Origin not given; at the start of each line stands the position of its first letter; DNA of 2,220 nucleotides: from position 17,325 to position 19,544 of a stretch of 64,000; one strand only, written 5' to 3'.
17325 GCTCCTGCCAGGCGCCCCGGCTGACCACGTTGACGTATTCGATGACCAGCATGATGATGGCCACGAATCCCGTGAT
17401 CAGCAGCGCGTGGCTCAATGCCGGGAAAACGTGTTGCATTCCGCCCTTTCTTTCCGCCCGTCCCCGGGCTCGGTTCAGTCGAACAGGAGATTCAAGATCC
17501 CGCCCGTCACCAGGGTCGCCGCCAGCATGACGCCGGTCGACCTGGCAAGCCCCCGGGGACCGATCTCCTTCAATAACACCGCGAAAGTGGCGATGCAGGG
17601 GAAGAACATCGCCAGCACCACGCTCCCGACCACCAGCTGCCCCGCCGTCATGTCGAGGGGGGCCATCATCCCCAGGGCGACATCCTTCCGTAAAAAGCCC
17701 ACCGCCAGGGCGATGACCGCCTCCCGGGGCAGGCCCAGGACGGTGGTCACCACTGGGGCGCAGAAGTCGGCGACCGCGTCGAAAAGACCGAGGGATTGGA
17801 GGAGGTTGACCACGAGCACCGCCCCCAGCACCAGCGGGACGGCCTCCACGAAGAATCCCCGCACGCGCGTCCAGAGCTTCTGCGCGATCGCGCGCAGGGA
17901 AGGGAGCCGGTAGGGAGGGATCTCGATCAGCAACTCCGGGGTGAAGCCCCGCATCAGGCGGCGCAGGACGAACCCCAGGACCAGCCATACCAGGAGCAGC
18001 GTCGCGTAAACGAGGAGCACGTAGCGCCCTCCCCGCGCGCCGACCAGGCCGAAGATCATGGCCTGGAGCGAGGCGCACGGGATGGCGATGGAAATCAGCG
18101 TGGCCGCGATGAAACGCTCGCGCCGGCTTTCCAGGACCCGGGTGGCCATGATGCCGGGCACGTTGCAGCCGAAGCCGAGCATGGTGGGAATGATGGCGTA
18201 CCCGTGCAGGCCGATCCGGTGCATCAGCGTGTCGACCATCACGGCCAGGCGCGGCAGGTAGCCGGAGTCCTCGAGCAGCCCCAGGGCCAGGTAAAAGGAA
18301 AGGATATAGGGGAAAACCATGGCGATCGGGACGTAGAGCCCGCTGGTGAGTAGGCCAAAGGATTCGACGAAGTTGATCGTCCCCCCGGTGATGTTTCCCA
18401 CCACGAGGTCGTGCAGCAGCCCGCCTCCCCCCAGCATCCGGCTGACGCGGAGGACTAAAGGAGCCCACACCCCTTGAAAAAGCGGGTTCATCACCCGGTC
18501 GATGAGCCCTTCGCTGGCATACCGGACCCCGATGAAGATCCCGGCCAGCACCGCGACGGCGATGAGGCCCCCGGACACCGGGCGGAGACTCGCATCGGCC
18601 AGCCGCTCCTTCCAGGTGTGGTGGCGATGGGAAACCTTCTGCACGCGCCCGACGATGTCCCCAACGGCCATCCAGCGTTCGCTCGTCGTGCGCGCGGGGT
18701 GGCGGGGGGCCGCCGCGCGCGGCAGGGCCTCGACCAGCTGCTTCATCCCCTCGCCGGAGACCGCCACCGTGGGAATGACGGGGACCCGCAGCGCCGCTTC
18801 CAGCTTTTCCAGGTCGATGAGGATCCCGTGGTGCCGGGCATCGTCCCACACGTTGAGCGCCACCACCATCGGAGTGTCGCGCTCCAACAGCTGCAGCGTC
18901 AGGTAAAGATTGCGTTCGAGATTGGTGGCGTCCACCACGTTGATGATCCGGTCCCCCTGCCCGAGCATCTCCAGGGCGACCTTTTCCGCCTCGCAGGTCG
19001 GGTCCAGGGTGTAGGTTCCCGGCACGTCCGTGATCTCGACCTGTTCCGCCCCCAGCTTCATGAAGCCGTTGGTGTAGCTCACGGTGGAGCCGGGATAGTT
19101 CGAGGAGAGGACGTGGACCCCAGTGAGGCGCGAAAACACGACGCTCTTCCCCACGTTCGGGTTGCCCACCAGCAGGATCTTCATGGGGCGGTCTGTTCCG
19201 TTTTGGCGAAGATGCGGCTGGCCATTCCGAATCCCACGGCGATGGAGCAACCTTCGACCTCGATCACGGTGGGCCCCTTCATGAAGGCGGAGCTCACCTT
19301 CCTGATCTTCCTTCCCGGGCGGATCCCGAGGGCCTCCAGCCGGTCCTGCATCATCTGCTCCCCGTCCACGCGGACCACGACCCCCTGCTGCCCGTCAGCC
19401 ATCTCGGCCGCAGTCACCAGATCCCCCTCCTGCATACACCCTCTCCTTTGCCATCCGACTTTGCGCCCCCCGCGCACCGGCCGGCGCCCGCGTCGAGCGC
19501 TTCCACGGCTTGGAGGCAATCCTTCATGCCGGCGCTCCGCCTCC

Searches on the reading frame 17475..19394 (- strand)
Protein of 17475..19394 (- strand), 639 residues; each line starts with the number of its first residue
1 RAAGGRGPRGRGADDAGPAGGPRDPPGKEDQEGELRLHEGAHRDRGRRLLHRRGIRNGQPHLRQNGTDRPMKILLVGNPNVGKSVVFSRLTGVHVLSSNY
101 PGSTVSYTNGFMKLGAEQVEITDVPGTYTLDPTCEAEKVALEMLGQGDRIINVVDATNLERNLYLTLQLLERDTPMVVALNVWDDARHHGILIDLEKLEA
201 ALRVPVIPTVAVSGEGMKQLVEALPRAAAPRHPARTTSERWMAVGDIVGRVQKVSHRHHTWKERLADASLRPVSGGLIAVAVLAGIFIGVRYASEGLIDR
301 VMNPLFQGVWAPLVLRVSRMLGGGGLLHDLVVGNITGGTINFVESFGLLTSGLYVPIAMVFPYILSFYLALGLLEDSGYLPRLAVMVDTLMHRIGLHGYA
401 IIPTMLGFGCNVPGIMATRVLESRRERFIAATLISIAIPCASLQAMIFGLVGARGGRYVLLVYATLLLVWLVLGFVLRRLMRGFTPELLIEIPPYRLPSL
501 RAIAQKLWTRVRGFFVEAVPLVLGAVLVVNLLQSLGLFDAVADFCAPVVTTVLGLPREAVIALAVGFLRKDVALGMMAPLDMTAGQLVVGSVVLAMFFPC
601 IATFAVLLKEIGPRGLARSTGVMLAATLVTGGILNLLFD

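Call 9: search_protein_families(library=pfam, proteins=[window:17475-19394:-])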
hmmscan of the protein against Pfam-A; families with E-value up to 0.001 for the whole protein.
window:17475-19394:- (639 aa): 4 families
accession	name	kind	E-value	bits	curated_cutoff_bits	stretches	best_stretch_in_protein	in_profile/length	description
PF02421.24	FeoB_N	-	6e-51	172.5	27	1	72-223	2-155/156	Ferrous iron transport protein B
PF07670.19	Gate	-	4.2e-31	107.9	29.6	2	359-453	3-103/104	Nucleoside recognition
PF01926.29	MMR_HSR1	-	2.3e-15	57.1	21.9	1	72-181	1-112/113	50S ribosome-binding GTPase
PF07664.17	FeoB_C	-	3.9e-12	46.1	26.6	1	459-510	1-54/54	Ferrous iron transport protein B C terminus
